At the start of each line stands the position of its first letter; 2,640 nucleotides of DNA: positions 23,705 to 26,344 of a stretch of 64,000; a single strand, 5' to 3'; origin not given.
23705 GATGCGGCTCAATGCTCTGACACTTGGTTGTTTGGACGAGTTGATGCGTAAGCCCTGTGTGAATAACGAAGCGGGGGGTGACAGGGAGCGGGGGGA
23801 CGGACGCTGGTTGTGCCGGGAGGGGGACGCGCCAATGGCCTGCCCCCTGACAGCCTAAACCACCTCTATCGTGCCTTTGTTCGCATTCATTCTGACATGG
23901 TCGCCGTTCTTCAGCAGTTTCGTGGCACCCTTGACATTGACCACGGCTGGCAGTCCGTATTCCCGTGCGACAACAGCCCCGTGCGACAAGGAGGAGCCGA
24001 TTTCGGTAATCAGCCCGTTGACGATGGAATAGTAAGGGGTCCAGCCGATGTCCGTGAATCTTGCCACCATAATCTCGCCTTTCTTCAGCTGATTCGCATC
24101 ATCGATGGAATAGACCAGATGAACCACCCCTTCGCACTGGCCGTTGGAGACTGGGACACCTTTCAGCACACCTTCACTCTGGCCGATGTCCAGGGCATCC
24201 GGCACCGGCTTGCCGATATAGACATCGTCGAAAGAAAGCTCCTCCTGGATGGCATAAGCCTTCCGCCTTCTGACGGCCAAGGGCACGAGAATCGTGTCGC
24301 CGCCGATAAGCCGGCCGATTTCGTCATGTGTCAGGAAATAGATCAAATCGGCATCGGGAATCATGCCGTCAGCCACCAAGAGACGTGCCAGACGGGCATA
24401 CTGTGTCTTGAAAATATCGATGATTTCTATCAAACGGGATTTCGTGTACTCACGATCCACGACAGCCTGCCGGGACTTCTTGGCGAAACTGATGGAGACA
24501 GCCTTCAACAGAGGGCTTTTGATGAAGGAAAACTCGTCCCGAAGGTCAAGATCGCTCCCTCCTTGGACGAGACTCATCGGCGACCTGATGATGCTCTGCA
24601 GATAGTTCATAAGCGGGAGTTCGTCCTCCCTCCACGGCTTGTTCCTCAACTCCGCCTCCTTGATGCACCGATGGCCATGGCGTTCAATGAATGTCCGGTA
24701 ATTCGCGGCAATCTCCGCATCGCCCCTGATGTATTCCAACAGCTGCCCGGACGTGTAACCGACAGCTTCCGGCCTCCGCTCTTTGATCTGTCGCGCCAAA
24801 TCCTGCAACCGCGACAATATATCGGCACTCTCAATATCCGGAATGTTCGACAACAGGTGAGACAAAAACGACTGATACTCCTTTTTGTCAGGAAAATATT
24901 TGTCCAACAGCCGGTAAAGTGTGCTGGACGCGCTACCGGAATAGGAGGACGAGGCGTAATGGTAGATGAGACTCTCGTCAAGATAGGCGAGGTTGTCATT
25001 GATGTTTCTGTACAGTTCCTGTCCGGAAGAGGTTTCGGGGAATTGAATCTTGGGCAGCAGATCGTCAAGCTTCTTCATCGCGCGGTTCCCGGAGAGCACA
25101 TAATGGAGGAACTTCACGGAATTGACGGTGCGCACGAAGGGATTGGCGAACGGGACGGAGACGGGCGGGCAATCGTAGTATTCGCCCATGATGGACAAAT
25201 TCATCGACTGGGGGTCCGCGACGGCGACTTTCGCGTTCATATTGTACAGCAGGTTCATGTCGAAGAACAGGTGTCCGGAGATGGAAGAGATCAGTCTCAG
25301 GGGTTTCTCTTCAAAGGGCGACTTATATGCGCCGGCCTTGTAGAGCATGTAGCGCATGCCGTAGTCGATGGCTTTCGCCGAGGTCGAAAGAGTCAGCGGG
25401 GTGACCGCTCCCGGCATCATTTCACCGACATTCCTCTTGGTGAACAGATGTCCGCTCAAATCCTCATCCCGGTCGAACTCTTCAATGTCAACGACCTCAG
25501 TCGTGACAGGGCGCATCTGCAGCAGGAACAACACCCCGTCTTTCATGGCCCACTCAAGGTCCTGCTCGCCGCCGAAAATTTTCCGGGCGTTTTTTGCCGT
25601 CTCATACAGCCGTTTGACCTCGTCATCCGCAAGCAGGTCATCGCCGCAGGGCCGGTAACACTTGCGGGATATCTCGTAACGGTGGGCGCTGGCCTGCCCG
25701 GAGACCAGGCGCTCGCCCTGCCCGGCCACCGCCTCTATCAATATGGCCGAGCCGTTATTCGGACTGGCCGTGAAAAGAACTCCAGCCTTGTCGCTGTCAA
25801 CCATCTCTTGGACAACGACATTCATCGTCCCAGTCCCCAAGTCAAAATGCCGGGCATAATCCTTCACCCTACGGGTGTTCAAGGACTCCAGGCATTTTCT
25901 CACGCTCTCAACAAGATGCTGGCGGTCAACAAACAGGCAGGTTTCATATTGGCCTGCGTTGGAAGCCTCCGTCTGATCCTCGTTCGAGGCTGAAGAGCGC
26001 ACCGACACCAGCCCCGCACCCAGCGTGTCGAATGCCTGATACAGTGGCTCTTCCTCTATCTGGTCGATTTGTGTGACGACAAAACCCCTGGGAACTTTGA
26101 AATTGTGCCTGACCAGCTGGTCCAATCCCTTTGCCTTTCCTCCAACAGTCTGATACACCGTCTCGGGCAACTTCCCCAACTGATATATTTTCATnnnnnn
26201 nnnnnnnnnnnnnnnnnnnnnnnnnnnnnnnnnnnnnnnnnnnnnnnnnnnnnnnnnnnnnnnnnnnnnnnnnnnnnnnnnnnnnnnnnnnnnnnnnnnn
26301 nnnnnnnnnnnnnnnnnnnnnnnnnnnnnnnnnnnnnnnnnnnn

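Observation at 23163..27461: IS-bracketed 3.5-kb cassette: RPH-like phosphotransferase operon between two same-orientation IS left ends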

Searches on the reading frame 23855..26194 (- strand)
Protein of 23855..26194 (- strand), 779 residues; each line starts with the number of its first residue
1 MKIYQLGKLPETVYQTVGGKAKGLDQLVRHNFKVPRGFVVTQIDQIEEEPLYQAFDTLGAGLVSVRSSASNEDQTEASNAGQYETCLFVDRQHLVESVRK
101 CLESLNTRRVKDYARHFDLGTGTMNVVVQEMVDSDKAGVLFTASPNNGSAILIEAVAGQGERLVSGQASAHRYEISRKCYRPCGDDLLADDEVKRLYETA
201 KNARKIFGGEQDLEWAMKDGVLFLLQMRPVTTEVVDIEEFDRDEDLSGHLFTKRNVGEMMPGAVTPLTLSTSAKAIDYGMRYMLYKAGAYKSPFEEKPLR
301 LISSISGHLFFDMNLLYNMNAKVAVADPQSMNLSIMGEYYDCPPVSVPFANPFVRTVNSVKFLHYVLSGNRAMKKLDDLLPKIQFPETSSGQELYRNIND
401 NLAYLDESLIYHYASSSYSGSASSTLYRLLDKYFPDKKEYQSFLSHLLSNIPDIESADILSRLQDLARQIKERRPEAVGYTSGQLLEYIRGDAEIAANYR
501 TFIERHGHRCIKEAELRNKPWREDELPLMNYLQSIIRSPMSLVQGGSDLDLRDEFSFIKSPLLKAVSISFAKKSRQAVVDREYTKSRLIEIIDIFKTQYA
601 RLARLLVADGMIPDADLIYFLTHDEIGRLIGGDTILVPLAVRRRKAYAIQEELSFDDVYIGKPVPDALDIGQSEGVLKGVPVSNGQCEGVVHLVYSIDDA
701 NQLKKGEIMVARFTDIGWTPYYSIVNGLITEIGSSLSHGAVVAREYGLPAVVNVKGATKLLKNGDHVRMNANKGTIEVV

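Call 5: search_protein_families(library=pfam, proteins=[window:23855-26194:-], max_evalue=0.01)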
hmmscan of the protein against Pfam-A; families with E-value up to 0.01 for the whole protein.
window:23855-26194:- (779 aa): 2 families
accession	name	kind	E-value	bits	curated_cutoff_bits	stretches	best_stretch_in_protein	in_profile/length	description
PF01326.24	PPDK_N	-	6.4e-41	141.1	27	2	52-177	86-224/328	Pyruvate phosphate dikinase, AMP/ATP-binding domain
PF00391.29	PEP-utilizers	-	3.4e-20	71.9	23.1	1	704-774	2-72/72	PEP-utilising enzyme, mobile domain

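Call 6: search_protein_families(library=ncbifam, proteins=[window:23855-26194:-], max_evalue=0.01)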
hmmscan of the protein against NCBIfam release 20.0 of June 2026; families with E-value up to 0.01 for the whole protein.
window:23855-26194:- (779 aa): 26 families (the best 25 are shown)
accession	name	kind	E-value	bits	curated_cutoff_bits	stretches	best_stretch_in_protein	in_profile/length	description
NF004878.0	PRK06241.1-3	subfamily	2.9e-84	283.7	945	3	424-778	517-888/891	phosphoenolpyruvate synthase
NF004881.0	PRK06241.2-2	equivalog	3.3e-83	280.5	883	3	425-779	518-890/898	phosphoenolpyruvate synthase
NF004877.0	PRK06241.1-2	subfamily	5.2e-83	279.8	866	3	575-779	662-868/869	phosphoenolpyruvate synthase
NF052631.1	prodigiosin_PigC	equivalog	3.1e-77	260.3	1300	3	49-178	80-216/883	prodigiosin ligase PigC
NF052632.1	undecylprod_RedH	equivalog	1.5e-74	251.4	1350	3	441-779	523-878/880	undecylprodigiosin ligase RedH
NF041857.1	RIF_Ptrans_rph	equivalog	1.2e-73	248.8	999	3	575-778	658-863/864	rifamycin-inactivating phosphotransferase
NF004880.0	PRK06241.2-1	equivalog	3.3e-67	227.1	972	2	486-778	532-836/837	phosphoenolpyruvate synthase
NF004879.0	PRK06241.1-4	equivalog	1.7e-65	221.7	976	3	575-778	662-867/868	phosphoenolpyruvate synthase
NF004882.0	PRK06241.2-3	equivalog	2e-56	191.6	850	2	443-779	481-819/827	phosphoenolpyruvate synthase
TIGR01418.1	PEP_synth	equivalog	4.2e-56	190.7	739.75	3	51-178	100-237/784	pyruvate, water dikinase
NF005057.0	PRK06464.1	equivalog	4.8e-56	190.3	598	3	57-179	111-244/798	phosphoenolpyruvate synthase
NF004883.0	PRK06241.2-4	equivalog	1.5e-53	182.2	1063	3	443-777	550-911/928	phosphoenolpyruvate synthase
NF000283.1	RPH_KJ151292.1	equivalog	2e-50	171.9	1700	3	574-778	657-863/865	rifamycin-inactivating phosphotransferase Rph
NF006153.0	PRK08296.1-5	subfamily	3.8e-29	101.5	578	1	671-779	498-606/608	hypothetical protein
NF004520.0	PRK05865.1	equivalog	4e-27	94.5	1509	1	574-779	635-837/854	sugar epimerase family protein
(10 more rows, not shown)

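Call 11: find_encoding_contigs(protein=window:23855-26194:-, flank=10000, max_places=10)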
Protein window:23855-26194:- (779 aa): no gene with exactly this product is on record in the collection.

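Call 12: find_homologous_proteins(query=window:23855-26194:-, max_evalue=1e-10)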
Query window:23855-26194:- (779 aa): 639 proteins with E <= 1e-10 among 8000 candidates; the best 120 are listed.
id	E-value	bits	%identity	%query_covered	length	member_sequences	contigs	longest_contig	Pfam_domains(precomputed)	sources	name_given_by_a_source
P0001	0.0e+0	1752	100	100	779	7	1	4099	PF00391.30,PF01326.25,PF27448.1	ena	-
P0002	0.0e+0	1373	77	100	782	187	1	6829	PF00391.30,PF01326.25,PF27448.1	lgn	-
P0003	0.0e+0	1372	76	100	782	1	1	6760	PF00391.30,PF01326.25,PF27448.1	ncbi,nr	ncbi:MAG: hypothetical protein K5882_04935 [Bacteroidales bacterium]|nr:hypothetical protein [Bacter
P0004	0.0e+0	1371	76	100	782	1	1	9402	PF00391.30,PF01326.25,PF27448.1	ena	-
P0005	0.0e+0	1370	76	100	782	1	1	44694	PF00391.30,PF01326.25,PF27448.1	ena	-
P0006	0.0e+0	1370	76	100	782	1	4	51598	PF00391.30,PF01326.25,PF27448.1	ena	-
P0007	0.0e+0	1369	76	100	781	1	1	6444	PF00391.30,PF01326.25,PF27448.1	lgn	-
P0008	0.0e+0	1369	76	100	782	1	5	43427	PF00391.30,PF01326.25,PF27448.1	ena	-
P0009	0.0e+0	1369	76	100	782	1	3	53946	PF00391.30,PF01326.25,PF27448.1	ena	-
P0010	0.0e+0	1369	76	100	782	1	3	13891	PF00391.30,PF01326.25,PF27448.1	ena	-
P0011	0.0e+0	1369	76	100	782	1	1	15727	PF00391.30,PF01326.25,PF27448.1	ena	-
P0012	0.0e+0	1368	76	100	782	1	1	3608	PF00391.30,PF01326.25,PF27448.1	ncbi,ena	-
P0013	0.0e+0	1368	76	100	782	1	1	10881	PF00391.30,PF01326.25,PF27448.1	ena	-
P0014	0.0e+0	1368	76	100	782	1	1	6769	PF00391.30,PF01326.25,PF27448.1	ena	-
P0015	0.0e+0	1368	76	100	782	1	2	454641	PF00391.30,PF01326.25,PF27448.1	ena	-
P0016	0.0e+0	1368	76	100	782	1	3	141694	PF00391.30,PF01326.25,PF27448.1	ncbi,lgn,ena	-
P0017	0.0e+0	1368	76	100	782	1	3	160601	PF00391.30,PF01326.25,PF27448.1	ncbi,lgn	-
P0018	0.0e+0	1367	76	100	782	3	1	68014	PF00391.30,PF01326.25,PF27448.1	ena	-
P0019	0.0e+0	1367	76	100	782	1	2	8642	PF00391.30,PF01326.25,PF27448.1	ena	-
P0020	0.0e+0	1367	76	100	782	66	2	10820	PF00391.30,PF01326.25,PF27448.1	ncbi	-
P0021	0.0e+0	1367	76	100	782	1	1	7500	PF00391.30,PF01326.25,PF27448.1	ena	-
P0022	0.0e+0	1367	76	100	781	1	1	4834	PF00391.30,PF01326.25,PF27448.1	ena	-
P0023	0.0e+0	1367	76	100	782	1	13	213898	PF00391.30,PF01326.25,PF27448.1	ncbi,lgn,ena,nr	ncbi:MAG: hypothetical protein IKO75_06090 [Bacteroidales bacterium]|nr:hypothetical protein [Bacter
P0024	0.0e+0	1366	76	100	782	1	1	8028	PF00391.30,PF01326.25,PF27448.1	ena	-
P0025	0.0e+0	1365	76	100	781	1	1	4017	PF00391.30,PF01326.25,PF27448.1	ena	-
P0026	0.0e+0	1365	76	100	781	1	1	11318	PF00391.30,PF01326.25,PF27448.1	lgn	-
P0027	0.0e+0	1365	76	100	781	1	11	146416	PF00391.30,PF01326.25,PF27448.1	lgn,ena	-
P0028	0.0e+0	1365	76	100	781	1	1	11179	PF00391.30,PF01326.25,PF27448.1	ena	-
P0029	0.0e+0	1365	76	100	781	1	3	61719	PF00391.30,PF01326.25,PF27448.1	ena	-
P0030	0.0e+0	1365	76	100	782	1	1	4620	PF00391.30,PF01326.25,PF27448.1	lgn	-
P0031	0.0e+0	1365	76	100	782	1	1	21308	PF00391.30,PF01326.25,PF27448.1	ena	-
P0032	0.0e+0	1365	76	100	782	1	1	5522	PF00391.30,PF01326.25,PF27448.1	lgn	-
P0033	0.0e+0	1365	76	100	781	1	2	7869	PF00391.30,PF01326.25,PF27448.1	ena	-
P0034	0.0e+0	1365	76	100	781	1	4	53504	PF00391.30,PF01326.25,PF27448.1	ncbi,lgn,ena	-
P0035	0.0e+0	1365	76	100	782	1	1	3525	PF00391.30,PF01326.25,PF27448.1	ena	-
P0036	0.0e+0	1365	76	100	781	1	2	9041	PF00391.30,PF01326.25,PF27448.1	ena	-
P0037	0.0e+0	1364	76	100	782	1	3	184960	PF00391.30,PF01326.25,PF27448.1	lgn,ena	-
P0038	0.0e+0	1364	76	100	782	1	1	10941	PF00391.30,PF01326.25,PF27448.1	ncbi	-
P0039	0.0e+0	1364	76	100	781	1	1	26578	PF00391.30,PF01326.25,PF27448.1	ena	-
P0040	0.0e+0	1364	76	100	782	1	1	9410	PF00391.30,PF01326.25,PF27448.1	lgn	-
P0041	0.0e+0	1364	76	100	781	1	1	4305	PF00391.30,PF01326.25,PF27448.1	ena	-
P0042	0.0e+0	1363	76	100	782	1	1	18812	PF00391.30,PF01326.25,PF27448.1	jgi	-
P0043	0.0e+0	1363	76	100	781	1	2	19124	PF00391.30,PF01326.25,PF27448.1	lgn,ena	-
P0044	0.0e+0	1363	76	100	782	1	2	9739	PF00391.30,PF01326.25,PF27448.1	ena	-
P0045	0.0e+0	1363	76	100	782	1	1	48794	PF00391.30,PF01326.25,PF27448.1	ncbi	-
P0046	0.0e+0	1363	76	100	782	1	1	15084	PF00391.30,PF01326.25,PF27448.1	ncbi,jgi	jgi:pyruvate,water dikinase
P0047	0.0e+0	1363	75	100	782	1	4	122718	PF00391.30,PF01326.25,PF27448.1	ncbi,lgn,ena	-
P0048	0.0e+0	1363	76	100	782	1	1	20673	PF00391.30,PF01326.25,PF27448.1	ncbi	-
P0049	0.0e+0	1363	76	100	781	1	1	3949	PF00391.30,PF01326.25,PF27448.1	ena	-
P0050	0.0e+0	1363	76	100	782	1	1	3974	PF00391.30,PF01326.25,PF27448.1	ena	-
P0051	0.0e+0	1362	76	100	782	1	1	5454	PF00391.30,PF01326.25,PF27448.1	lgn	-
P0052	0.0e+0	1362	76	100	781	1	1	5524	PF00391.30,PF01326.25,PF27448.1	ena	-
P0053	0.0e+0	1362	76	100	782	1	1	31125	PF00391.30,PF01326.25,PF27448.1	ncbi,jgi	jgi:pyruvate,water dikinase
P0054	0.0e+0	1362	75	100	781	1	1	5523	PF00391.30,PF01326.25,PF27448.1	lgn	-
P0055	0.0e+0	1362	76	100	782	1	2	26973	PF00391.30,PF01326.25,PF27448.1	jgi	-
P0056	0.0e+0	1362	76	100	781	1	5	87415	PF00391.30,PF01326.25,PF27448.1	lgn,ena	-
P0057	0.0e+0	1362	76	100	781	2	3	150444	PF00391.30,PF01326.25,PF27448.1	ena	-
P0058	0.0e+0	1362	76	100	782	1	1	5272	PF00391.30,PF01326.25,PF27448.1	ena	-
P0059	0.0e+0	1362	76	100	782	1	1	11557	PF00391.30,PF01326.25,PF27448.1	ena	-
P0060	0.0e+0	1361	76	100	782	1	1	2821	PF00391.30,PF01326.25,PF27448.1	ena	-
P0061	0.0e+0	1361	75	100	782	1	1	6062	PF00391.30,PF01326.25,PF27448.1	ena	-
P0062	0.0e+0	1361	76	100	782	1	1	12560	PF00391.30,PF01326.25,PF27448.1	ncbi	-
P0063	0.0e+0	1361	76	100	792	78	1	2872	PF00391.30,PF01326.25,PF27448.1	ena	-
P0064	0.0e+0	1361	76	100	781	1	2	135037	PF00391.30,PF01326.25,PF27448.1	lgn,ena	-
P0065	0.0e+0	1361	76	100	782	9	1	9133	PF00391.30,PF01326.25,PF27448.1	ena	-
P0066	0.0e+0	1361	75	100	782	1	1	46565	PF00391.30,PF01326.25,PF27448.1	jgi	-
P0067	0.0e+0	1361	76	100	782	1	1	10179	PF00391.30,PF01326.25,PF27448.1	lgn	-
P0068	0.0e+0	1361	75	100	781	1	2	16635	PF00391.30,PF01326.25,PF27448.1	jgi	jgi:pyruvate,water dikinase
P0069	0.0e+0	1361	76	100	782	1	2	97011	PF00391.30,PF01326.25,PF27448.1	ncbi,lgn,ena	-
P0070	0.0e+0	1360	76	100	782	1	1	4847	PF00391.30,PF01326.25,PF27448.1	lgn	-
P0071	0.0e+0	1360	76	100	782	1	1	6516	PF00391.30,PF01326.25,PF27448.1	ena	-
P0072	0.0e+0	1360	75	100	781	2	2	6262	PF00391.30,PF01326.25,PF27448.1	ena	-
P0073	0.0e+0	1360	75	100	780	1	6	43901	PF00391.30,PF01326.25,PF27448.1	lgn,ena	-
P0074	0.0e+0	1360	76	100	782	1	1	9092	PF00391.30,PF01326.25,PF27448.1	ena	-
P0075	0.0e+0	1360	76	100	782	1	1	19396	PF00391.30,PF01326.25,PF27448.1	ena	-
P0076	0.0e+0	1360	75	100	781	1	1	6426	PF00391.30,PF01326.25,PF27448.1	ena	-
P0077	0.0e+0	1360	76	100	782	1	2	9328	PF00391.30,PF01326.25,PF27448.1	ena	-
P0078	0.0e+0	1359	76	100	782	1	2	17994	PF00391.30,PF01326.25,PF27448.1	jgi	jgi:pyruvate,water dikinase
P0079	0.0e+0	1359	76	100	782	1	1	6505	PF00391.30,PF01326.25,PF27448.1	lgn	-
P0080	0.0e+0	1359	76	100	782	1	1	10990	PF00391.30,PF01326.25,PF27448.1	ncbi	-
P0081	0.0e+0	1358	76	100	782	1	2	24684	PF00391.30,PF01326.25,PF27448.1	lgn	-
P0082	0.0e+0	1358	75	100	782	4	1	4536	PF00391.30,PF01326.25,PF27448.1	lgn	-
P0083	0.0e+0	1358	77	100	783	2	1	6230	PF00391.30,PF01326.25,PF27448.1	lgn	-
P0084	0.0e+0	1358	75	100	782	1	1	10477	PF00391.30,PF01326.25,PF27448.1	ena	-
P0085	0.0e+0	1358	76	100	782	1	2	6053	PF00391.30,PF01326.25,PF27448.1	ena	-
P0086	0.0e+0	1357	76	100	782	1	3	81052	PF00391.30,PF01326.25,PF27448.1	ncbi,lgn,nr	ncbi:MAG: PEP/pyruvate-binding domain-containing protein [Bacteroidales bacterium]|nr:PEP/pyruvate-b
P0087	0.0e+0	1357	76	100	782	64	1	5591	PF00391.30,PF01326.25,PF27448.1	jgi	-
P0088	0.0e+0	1357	76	100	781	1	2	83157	PF00391.30,PF01326.25,PF27448.1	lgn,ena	-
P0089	0.0e+0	1357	75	100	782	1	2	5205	PF00391.30,PF01326.25,PF27448.1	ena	-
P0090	0.0e+0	1357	76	100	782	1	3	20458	PF00391.30,PF01326.25,PF27448.1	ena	-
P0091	0.0e+0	1357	75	100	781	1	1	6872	PF00391.30,PF01326.25,PF27448.1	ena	-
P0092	0.0e+0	1357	76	100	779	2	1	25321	PF00391.30,PF01326.25,PF27448.1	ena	-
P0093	0.0e+0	1357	75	100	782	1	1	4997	PF00391.30,PF01326.25,PF27448.1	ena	-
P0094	0.0e+0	1356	75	100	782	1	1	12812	PF00391.30,PF01326.25,PF27448.1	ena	-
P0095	0.0e+0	1356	75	100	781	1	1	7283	PF00391.30,PF01326.25,PF27448.1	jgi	jgi:pyruvate,water dikinase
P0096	0.0e+0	1356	75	100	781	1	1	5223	PF00391.30,PF01326.25,PF27448.1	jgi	-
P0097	0.0e+0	1356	75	100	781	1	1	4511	PF00391.30,PF01326.25,PF27448.1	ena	-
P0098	0.0e+0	1356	76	100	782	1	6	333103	PF00391.30,PF01326.25,PF27448.1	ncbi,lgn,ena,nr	ncbi:MAG: hypothetical protein IKZ54_02840 [Bacteroidales bacterium]|nr:hypothetical protein [Bacter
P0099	0.0e+0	1356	75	100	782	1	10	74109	PF00391.30,PF01326.25,PF27448.1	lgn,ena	-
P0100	0.0e+0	1354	76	100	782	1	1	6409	PF00391.30,PF01326.25,PF27448.1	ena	-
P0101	0.0e+0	1354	76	100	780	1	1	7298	PF00391.30,PF01326.25,PF27448.1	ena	-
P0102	0.0e+0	1354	76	100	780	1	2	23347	PF00391.30,PF01326.25,PF27448.1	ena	-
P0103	0.0e+0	1354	75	100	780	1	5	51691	PF00391.30,PF01326.25,PF27448.1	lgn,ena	-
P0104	0.0e+0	1354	76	100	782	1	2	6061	PF00391.30,PF01326.25,PF27448.1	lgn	-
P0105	0.0e+0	1353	75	100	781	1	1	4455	PF00391.30,PF01326.25,PF27448.1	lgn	-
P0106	0.0e+0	1353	75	100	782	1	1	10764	PF00391.30,PF01326.25,PF27448.1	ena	-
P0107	0.0e+0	1353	76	100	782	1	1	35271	PF00391.30,PF01326.25,PF27448.1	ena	-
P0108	0.0e+0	1353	75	100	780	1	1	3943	PF00391.30,PF01326.25,PF27448.1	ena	-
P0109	0.0e+0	1352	75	100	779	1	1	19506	PF00391.30,PF01326.25,PF27448.1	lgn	-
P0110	0.0e+0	1352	75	100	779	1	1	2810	PF00391.30,PF01326.25,PF27448.1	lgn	-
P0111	0.0e+0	1352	75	100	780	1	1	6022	PF00391.30,PF01326.25,PF27448.1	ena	-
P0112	0.0e+0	1351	75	100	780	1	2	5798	PF00391.30,PF01326.25,PF27448.1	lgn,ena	-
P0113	0.0e+0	1351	75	100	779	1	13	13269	PF00391.30,PF01326.25,PF27448.1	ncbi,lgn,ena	-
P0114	0.0e+0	1351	75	100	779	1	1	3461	PF00391.30,PF01326.25,PF27448.1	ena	-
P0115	0.0e+0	1351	75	100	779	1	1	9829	PF00391.30,PF01326.25,PF27448.1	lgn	-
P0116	0.0e+0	1351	75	100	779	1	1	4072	PF00391.30,PF01326.25,PF27448.1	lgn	-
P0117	0.0e+0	1351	75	100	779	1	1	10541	PF00391.30,PF01326.25,PF27448.1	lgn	-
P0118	0.0e+0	1350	75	100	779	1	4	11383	PF00391.30,PF01326.25,PF27448.1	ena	-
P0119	0.0e+0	1350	75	100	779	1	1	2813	PF00391.30,PF01326.25,PF27448.1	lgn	-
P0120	0.0e+0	1350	75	100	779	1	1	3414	PF00391.30,PF01326.25,PF27448.1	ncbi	-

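Call 13: find_encoding_contigs(protein=P0001, flank=10000, max_places=6)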
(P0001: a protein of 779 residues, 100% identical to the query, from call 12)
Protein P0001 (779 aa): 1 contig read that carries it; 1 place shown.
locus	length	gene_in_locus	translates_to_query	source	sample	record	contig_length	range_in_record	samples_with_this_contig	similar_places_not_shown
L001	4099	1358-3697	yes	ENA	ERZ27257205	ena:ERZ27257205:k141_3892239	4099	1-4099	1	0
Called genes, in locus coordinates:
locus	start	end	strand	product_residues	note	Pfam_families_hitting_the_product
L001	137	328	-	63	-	-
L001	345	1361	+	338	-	PF23212:DUF7064 (weak)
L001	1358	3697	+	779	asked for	PF01326:PPDK_N, PF27448:Rph_4th, PF00391:PEP-utilizers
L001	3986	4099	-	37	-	?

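Call 14: find_encoding_contigs(protein=P0015, flank=10000, max_places=4)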
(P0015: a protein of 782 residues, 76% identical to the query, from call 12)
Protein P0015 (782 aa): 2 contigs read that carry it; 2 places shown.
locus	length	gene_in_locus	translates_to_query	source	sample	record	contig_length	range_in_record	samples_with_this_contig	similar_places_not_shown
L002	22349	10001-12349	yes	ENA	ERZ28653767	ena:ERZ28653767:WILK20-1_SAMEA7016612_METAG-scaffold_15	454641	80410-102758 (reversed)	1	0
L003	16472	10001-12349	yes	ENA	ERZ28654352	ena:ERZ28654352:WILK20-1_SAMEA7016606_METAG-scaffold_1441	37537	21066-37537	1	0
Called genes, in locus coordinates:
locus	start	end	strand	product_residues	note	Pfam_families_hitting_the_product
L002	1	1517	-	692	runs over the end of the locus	PF00082:Peptidase_S8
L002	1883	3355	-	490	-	PF00474:SSF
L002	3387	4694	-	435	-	PF00342:PGI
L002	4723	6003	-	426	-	PF03313:SDH_alpha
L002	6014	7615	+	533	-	PF01546:Peptidase_M20, PF07687:M20_dimer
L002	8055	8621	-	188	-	-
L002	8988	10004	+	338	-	PF23212:DUF7064 (weak)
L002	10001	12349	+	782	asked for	PF01326:PPDK_N, PF27448:Rph_4th, PF00391:PEP-utilizers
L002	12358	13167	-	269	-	PF01145:Band_7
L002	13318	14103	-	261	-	PF03372:Exo_endo_phos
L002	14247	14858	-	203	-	PF13709:DUF4159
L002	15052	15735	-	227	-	PF14622:Ribonucleas_3_3, PF22935:RM44_endonuclase, PF00636:Ribonuclease_3, PF00035:dsrm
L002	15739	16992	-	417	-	PF00109:ketoacyl-synt, PF00108:Thiolase_N (faint), PF02801:Ketoacyl-synt_C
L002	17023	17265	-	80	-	PF00550:PP-binding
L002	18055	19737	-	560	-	PF00578:AhpC-TSA, PF08534:Redoxin, PF13098:Thioredoxin_2, PF00085:Thioredoxin, PF13905:Thioredoxin_8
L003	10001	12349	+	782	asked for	PF01326:PPDK_N, PF27448:Rph_4th, PF00391:PEP-utilizers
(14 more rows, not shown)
